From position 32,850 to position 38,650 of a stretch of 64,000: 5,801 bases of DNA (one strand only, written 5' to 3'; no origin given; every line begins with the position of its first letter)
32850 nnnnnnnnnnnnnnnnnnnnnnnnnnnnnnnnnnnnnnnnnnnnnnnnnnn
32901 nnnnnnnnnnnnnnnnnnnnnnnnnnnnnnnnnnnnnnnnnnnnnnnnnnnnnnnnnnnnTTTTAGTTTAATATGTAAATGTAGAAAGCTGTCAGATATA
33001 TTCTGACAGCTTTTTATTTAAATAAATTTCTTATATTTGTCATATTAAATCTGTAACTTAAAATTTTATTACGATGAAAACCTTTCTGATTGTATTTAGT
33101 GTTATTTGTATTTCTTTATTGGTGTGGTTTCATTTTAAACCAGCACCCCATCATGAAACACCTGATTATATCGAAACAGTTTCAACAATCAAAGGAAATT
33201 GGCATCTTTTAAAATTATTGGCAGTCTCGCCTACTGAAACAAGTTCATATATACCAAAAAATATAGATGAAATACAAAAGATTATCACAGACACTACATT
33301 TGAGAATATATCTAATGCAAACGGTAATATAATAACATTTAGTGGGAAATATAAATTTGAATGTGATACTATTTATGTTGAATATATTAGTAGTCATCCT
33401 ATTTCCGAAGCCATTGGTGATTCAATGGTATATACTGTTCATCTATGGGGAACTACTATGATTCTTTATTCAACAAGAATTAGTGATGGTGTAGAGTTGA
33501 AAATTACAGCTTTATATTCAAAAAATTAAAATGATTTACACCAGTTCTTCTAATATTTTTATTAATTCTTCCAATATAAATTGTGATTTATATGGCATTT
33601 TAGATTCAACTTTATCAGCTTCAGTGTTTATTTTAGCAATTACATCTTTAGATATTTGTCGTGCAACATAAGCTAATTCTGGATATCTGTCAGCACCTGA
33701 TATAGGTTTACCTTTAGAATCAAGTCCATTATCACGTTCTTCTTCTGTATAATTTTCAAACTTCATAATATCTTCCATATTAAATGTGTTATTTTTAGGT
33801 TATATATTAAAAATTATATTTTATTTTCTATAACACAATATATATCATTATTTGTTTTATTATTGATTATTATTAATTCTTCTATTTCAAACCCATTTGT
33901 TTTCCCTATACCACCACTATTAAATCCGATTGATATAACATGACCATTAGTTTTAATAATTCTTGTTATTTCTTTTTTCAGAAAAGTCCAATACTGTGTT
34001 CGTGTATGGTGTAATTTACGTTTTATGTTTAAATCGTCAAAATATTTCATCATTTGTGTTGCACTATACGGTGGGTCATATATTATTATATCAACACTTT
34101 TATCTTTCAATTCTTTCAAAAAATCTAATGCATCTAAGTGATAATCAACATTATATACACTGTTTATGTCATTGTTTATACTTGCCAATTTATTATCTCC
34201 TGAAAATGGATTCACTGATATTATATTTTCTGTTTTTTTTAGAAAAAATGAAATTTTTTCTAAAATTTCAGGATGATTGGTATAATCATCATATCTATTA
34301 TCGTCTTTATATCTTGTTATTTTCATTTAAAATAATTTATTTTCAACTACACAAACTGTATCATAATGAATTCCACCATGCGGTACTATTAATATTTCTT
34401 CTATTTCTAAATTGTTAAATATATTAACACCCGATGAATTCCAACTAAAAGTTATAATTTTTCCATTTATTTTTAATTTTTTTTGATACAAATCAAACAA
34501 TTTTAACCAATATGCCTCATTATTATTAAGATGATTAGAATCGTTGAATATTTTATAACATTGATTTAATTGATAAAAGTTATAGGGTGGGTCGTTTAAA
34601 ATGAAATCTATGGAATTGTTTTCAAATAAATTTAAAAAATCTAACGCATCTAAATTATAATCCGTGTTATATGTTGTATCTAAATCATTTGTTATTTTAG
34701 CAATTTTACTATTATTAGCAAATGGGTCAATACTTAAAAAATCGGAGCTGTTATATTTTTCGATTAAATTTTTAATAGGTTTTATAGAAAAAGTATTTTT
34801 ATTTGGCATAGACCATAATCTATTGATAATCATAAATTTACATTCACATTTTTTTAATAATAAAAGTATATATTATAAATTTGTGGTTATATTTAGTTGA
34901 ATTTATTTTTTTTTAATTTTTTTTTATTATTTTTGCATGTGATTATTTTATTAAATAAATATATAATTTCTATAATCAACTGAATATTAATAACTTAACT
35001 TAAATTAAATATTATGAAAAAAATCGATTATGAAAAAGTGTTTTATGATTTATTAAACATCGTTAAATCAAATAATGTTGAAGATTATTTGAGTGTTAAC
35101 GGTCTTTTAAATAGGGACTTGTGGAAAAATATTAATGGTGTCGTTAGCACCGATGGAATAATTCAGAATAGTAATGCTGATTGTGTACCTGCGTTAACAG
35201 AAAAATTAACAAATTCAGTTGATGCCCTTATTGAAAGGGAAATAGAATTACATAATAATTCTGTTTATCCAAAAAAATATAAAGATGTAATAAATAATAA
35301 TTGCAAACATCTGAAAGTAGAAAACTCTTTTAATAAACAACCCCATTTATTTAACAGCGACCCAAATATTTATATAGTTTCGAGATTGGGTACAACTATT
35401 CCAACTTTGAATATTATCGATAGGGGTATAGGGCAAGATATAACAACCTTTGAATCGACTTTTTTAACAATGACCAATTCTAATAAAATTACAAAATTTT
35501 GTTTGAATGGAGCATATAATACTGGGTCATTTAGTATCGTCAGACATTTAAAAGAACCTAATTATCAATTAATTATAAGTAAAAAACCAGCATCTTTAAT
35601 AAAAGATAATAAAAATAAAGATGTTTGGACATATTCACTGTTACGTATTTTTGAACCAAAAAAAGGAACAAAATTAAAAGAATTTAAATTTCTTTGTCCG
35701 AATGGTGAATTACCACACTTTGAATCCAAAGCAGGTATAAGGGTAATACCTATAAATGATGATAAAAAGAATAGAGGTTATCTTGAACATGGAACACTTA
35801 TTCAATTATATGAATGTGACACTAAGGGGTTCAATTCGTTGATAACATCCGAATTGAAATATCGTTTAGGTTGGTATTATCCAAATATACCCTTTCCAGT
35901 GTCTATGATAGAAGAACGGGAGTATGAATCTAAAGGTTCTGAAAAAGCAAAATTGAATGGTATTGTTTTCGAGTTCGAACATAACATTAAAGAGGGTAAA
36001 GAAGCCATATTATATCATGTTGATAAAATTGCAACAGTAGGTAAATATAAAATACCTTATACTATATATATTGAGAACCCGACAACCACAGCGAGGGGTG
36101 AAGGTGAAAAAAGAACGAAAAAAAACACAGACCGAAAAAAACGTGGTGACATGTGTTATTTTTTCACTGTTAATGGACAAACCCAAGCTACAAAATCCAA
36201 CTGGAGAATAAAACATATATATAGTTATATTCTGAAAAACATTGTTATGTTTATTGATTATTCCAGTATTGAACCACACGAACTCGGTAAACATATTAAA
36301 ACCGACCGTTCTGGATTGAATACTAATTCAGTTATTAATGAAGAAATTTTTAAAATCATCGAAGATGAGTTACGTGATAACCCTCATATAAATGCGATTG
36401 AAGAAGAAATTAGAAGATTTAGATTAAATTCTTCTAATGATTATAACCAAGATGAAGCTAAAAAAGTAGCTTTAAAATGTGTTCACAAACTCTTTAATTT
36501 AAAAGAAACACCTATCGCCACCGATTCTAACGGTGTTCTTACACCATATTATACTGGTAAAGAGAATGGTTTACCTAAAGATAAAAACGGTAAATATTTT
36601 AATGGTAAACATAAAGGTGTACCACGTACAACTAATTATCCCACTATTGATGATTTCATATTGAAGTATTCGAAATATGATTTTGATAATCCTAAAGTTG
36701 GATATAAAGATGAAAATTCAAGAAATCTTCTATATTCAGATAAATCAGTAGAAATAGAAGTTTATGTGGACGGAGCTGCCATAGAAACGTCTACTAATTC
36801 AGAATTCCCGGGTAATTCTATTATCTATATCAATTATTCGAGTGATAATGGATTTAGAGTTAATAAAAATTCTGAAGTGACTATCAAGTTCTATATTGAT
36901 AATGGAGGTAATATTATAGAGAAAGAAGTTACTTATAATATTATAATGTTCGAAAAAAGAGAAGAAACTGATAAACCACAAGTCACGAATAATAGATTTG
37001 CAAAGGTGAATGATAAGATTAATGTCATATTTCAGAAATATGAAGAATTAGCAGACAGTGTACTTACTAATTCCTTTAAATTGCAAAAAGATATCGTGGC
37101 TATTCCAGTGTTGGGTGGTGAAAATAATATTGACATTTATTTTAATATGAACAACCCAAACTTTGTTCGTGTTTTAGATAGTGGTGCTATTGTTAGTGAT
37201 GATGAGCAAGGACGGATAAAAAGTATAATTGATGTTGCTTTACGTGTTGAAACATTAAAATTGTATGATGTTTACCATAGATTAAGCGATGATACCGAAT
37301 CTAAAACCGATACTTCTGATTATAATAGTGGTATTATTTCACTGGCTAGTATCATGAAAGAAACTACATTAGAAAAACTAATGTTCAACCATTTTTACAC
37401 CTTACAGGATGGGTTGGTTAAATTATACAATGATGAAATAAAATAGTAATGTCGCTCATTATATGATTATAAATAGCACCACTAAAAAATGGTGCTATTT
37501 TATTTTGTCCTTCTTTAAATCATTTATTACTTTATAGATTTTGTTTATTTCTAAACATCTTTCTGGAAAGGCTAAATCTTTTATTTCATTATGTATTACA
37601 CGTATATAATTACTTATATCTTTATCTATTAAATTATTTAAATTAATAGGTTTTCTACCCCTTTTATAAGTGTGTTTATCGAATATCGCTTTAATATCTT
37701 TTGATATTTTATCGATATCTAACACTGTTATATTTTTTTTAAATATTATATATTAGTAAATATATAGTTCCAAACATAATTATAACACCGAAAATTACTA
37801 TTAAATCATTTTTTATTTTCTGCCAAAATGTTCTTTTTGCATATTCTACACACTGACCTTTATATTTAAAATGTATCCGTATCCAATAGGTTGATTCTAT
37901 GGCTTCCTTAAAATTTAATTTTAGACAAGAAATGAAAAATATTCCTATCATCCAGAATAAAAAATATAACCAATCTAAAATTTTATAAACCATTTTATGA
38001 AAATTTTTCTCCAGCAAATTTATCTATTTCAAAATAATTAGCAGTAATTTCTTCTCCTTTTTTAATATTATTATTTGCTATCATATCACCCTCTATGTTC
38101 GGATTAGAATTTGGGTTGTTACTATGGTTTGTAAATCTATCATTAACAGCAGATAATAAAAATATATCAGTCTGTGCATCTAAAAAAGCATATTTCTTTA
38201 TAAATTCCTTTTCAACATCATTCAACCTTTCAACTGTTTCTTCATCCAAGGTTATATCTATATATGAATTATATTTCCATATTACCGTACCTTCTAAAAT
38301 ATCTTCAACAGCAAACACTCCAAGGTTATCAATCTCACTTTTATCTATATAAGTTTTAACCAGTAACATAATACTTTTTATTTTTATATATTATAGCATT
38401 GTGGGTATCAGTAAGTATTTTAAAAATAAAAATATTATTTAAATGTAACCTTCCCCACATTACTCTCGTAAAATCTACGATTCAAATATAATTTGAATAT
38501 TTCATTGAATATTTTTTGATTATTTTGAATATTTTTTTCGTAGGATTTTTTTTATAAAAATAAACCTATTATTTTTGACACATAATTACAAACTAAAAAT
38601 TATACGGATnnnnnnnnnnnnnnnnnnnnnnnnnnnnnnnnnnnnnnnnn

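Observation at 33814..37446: Two tandem paralogous mini DPPY methyltransferases divergently arranged with an 810-aa GHKL-like ATPase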

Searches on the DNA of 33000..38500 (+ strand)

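Call 10: search_dna_similar(query=window:33000-38500:+, collection=phages, mode=distant)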
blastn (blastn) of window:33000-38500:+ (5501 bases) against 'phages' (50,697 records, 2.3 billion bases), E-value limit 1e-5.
Records with a match: 12; places in all: 12; records where one place covers at least 80% of the query: 0.
Best place of each record, by identity: 60-80% 12.
By first word of the organism name: Staphylococcus 6; Yersinia 4; Streptococcus 2.
By host as written in the record: - 4; Staphylococcus aureus ATCC 25923 2; Staphylococcus pseudintermedius 2; Staphylococcus epidermidis NCC 100655 1; Streptococcus infantis 23TH 1; Mammaliicoccus sciuri 1; Streptococcus suis 21171_DNR38 1.
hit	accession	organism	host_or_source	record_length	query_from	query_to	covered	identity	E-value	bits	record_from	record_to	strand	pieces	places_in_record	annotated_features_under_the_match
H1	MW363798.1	Staphylococcus phage LSA2308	Staphylococcus aureus ATCC 25923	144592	872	1828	9%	69.1%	6e-25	206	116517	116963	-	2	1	hypothetical protein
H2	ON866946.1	Staphylococcus phage LSA2311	Staphylococcus aureus ATCC 25923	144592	872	1828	9%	69.1%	6e-25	206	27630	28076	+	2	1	adenine-specific DNA methylase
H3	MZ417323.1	Staphylococcus phage PG-2021_1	Staphylococcus epidermidis NCC 100655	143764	875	1696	7%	71.1%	1e-15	178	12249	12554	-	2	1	record has no annotation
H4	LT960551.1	Yersinia phage fHe-Yen9-04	-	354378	879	1143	5%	66.4%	8e-11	78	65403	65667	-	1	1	g122: hypothetical protein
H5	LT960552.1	Yersinia phage fHe-Yen9-03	-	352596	879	1143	5%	66.4%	8e-11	78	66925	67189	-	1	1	g126: hypothetical protein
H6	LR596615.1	Yersinia phage fHe-Yen9-04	-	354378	879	1143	5%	66.4%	8e-11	78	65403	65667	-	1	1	g122: hypothetical protein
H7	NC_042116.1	Yersinia phage fHe-Yen9-04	-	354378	879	1143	5%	66.4%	8e-11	78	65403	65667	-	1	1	g122: DNA methyltransferase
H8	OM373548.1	Staphylococcus phage vB_SpsM-DH2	Staphylococcus pseudintermedius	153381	1584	1834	5%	69.1%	2e-17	99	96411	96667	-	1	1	record has no annotation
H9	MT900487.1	Streptococcus phage 23TH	Streptococcus infantis 23TH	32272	884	1732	4%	76.3%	8e-11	148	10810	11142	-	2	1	hypothetical protein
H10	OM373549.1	Staphylococcus phage vB_SpsS-DH5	Staphylococcus pseudintermedius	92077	1584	1702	2%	74.0%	3e-9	73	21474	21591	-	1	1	record has no annotation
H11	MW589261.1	Staphylococcus phage vB-SscS-F1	Mammaliicoccus sciuri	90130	1584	1697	2%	73.7%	3e-9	72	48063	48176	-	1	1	hypothetical protein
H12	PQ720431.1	Streptococcus phage Bonnie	Streptococcus suis 21171_DNR38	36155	1632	1732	2%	75.2%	1e-8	71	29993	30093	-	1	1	DNA methyltransferase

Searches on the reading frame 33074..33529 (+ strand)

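Call 3: search_protein_families(library=pfam, proteins=[window:33074-33529:+], max_evalue=1)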
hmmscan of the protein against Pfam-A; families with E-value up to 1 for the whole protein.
window:33074-33529:+ (151 aa): 1 family
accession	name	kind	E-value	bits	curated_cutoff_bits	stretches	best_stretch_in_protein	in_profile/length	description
PF14869.12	DUF4488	-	0.0017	18.7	27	1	40-107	3-71/123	Domain of unknown function (DUF4488)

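Call 5: search_protein_families(library=phrogs, proteins=[window:33074-33529:+], max_evalue=0.1)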
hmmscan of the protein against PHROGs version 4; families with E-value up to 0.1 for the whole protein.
window:33074-33529:+ (151 aa): 0 families

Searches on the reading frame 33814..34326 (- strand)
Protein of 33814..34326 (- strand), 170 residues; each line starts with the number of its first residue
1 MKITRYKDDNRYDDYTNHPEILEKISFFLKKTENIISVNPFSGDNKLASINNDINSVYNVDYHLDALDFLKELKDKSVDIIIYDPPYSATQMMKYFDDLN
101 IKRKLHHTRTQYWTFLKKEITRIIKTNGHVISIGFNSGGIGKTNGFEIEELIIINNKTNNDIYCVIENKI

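Call 3: search_protein_families(library=pfam, proteins=[window:33814-34326:-], max_evalue=1)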
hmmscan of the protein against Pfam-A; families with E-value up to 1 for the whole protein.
window:33814-34326:- (170 aa): 7 families
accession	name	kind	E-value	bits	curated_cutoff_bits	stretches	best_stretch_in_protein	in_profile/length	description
PF10237.15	N6-adenineMlase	-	0.0021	18.2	23.2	1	35-99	51-110/166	Probable N6-adenine methyltransferase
PF03602.21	Cons_hypoth95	-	0.0071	16.5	24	1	63-107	97-144/182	Conserved hypothetical protein 95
PF00450.28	Peptidase_S10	-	0.032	14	21.9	1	45-122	237-313/420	Serine carboxypeptidase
PF21029.3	RMC1_N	-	0.059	13.8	27.3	1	22-81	29-89/119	Regulator of MON1-CCZ1 complex, N-terminal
PF03720.21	UDPG_MGDP_dh_C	-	0.072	13.9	30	1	66-107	19-60/103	UDP-glucose/GDP-mannose dehydrogenase family, UDP binding domain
PF22705.2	C2-set_3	-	0.12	12.8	27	1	143-169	54-80/87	Butyrophilin subfamily 3 member A2-like, Ig-C domain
PF05175.20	MTS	-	0.12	12.4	23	1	55-93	78-114/170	Methyltransferase small domain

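Call 5: search_protein_families(library=phrogs, proteins=[window:33814-34326:-], max_evalue=0.1)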
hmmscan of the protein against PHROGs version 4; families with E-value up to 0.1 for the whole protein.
window:33814-34326:- (170 aa): 5 families
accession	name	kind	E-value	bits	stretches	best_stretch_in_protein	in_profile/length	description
phrog_11619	-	other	1.8e-33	116.6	1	28-169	33-174/186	DNA methyltransferase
phrog_6025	-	other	2e-09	38.3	1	65-154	18-108/192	DNA methyltransferase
phrog_67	-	other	3.6e-09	37.2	1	62-131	127-192/743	DNA methyltransferase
phrog_12862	-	unknown function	5.7e-06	27.3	1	62-133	6-64/149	-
phrog_3609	-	unknown function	0.099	13.9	0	45-65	30-50/71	-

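Call 6: search_protein_families(library=padloc, proteins=[window:33814-34326:-], max_evalue=1)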
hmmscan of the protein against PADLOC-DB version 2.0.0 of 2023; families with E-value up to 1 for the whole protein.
window:33814-34326:- (170 aa): 25 families
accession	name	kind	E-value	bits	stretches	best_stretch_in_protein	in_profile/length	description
PDLC03265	MTase_II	-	3.4e-08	31.3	1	63-130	29-94/333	Type II methyltransferase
PDLC03299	MTase_II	-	1.1e-07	29.7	1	55-129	11-82/296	Type II methyltransferase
PDLC03295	MTase_II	-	1.2e-07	29.5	1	59-165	4-105/292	Type II methyltransferase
PDLC03371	MTase_II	-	2.8e-06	25.1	1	61-91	13-43/260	Type II methyltransferase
PDLC03353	MTase_II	-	6e-06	24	1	59-133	10-80/260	Type II methyltransferase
PDLC03337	MTase_II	-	1.4e-05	22.6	1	62-135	12-81/264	Type II methyltransferase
PDLC03339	MTase_II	-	8.8e-05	19.4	1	62-130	7-81/399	Type II methyltransferase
PDLC03238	MTase_II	-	0.00012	19.3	1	45-130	105-192/428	Type II methyltransferase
PDLC03216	MTase_II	-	0.00012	19.2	1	58-89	11-42/364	Type II methyltransferase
PDLC03387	MTase_II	-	0.00013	19.2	1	64-138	17-93/289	Type II methyltransferase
PDLC03327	MTase_II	-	0.00018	18.9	1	53-98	34-77/319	Type II methyltransferase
PDLC03320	MTase_II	-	0.00024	18.4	1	52-91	27-65/289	Type II methyltransferase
PDLC03379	MTase_II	-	0.0003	18.7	1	65-91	25-51/267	Type II methyltransferase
PDLC03302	MTase_II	-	0.0004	17.2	1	59-91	5-37/626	Type II methyltransferase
PDLC03251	MTase_II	-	0.00052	17.4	1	61-99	7-44/282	Type II methyltransferase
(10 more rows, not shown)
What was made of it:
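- The Type II MTase models of PADLOC also match (call 6).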

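Call 7: search_protein_families(library=ncbifam, proteins=[window:33814-34326:-], max_evalue=1)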
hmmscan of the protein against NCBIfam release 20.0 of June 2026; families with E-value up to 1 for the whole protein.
window:33814-34326:- (170 aa): 6 families
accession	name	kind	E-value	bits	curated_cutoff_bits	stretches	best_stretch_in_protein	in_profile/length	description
NF008572.0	PRK11524.1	equivalog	5.5e-07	29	292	1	62-130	18-82/294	adenine-specific DNA-methyltransferase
NF011528.0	PRK14968.1-2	equivalog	0.00034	20.2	171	1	21-89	51-119/205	putative methyltransferase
NF050803.1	DnaMtaseCcrMCaul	equivalog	0.0051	15.8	830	1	64-88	9-33/350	adenine-specific DNA-methyltransferase CcrM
NF047555.1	LIMLP_16695_fam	equivalog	0.041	13.7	100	1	6-34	21-49/57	LIMLP_16695 family PerRB-regulated protein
NF010253.0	PRK13699.1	subfamily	0.049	13.3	244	1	65-132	8-70/226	DNA methyltransferase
TIGR03534.1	RF_mod_PrmC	equivalog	0.086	12.3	199.1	1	46-92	126-171/253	peptide chain release factor N(5)-glutamine methyltransferase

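Call 80: find_homologous_proteins(query=window:33814-34326:-)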
Query window:33814-34326:- (170 aa): 830 proteins with E <= 0.001 among 967 candidates; the best 120 are listed.
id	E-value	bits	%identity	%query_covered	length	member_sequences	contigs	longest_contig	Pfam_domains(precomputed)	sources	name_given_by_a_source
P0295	4.5e-107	374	100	100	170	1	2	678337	-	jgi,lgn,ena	jgi:tRNA1(Val) A37 N6-methylase TrmN6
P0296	1.0e-72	262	69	100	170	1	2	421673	-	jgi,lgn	jgi:16S rRNA G966 N2-methylase RsmD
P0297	6.2e-47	178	52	100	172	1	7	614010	-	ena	-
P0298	1.6e-45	173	54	100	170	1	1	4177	-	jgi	jgi:predicted methyltransferase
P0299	8.4e-44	168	51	100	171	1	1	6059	-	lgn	-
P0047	4.9e-39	152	51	81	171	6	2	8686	-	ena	-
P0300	1.6e-38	151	50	81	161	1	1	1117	-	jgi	jgi:hypothetical protein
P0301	1.7e-38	151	51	81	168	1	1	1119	-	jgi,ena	-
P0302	2.6e-38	150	48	87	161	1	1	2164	-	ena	-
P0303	2.7e-38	150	46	89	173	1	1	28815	-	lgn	-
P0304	3.6e-38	149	48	87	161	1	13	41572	-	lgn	-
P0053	3.6e-38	149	51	80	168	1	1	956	-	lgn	-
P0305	9.0e-38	148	51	78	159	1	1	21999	-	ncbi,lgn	-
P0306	9.2e-38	148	47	87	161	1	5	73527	-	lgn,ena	-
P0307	1.1e-37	148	53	79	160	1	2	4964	-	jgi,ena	-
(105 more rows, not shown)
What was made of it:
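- JGI auto-names are TrmN6 and RsmD (call 80).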

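Call 81: find_encoding_contigs(protein=P0297, flank=7000, max_places=3)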
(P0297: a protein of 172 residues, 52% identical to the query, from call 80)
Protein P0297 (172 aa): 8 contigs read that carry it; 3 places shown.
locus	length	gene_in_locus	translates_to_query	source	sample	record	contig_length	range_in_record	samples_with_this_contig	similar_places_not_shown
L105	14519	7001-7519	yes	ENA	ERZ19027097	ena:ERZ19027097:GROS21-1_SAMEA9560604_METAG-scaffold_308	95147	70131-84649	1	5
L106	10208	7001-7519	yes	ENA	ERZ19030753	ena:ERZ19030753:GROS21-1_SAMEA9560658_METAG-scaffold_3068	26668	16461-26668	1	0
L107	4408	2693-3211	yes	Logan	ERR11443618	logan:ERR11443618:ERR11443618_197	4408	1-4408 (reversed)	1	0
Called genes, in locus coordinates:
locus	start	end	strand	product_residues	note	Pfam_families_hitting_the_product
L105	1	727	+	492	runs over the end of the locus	-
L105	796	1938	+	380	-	PF09511:RNA_lig_T4_1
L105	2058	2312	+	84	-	-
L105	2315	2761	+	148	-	-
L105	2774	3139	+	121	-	-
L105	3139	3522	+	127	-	-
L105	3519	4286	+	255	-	-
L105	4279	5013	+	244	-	-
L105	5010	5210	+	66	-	-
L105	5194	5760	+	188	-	-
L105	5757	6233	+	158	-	PF22547:2H-SAK (weak)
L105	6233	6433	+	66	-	-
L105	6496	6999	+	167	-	-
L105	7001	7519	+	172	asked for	-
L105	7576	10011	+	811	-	-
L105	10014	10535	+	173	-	PF01885:PTS_2-RNA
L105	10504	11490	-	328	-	-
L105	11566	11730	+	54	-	-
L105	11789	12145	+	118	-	-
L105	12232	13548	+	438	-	PF18962:Por_Secre_tail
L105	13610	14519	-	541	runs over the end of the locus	-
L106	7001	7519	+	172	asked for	-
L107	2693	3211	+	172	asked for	-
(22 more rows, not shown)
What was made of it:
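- In L105 the trio sits among RNA-repair genes (call 81). In L105 the trio lies between T4-type RNA ligase and 2H phosphoesterase genes and a Tpt1 (PTS_2-RNA) gene (call 81).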

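Call 82: find_encoding_contigs(protein=P0298, flank=7000, max_places=2)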
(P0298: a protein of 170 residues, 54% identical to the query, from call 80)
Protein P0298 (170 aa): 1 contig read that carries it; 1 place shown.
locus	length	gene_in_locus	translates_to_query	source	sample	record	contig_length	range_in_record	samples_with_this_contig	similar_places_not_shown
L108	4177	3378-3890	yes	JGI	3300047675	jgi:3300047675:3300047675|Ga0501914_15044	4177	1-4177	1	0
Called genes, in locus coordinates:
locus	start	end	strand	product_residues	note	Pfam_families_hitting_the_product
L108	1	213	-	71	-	?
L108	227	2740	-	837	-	-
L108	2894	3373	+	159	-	-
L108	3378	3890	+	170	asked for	-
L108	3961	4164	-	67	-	-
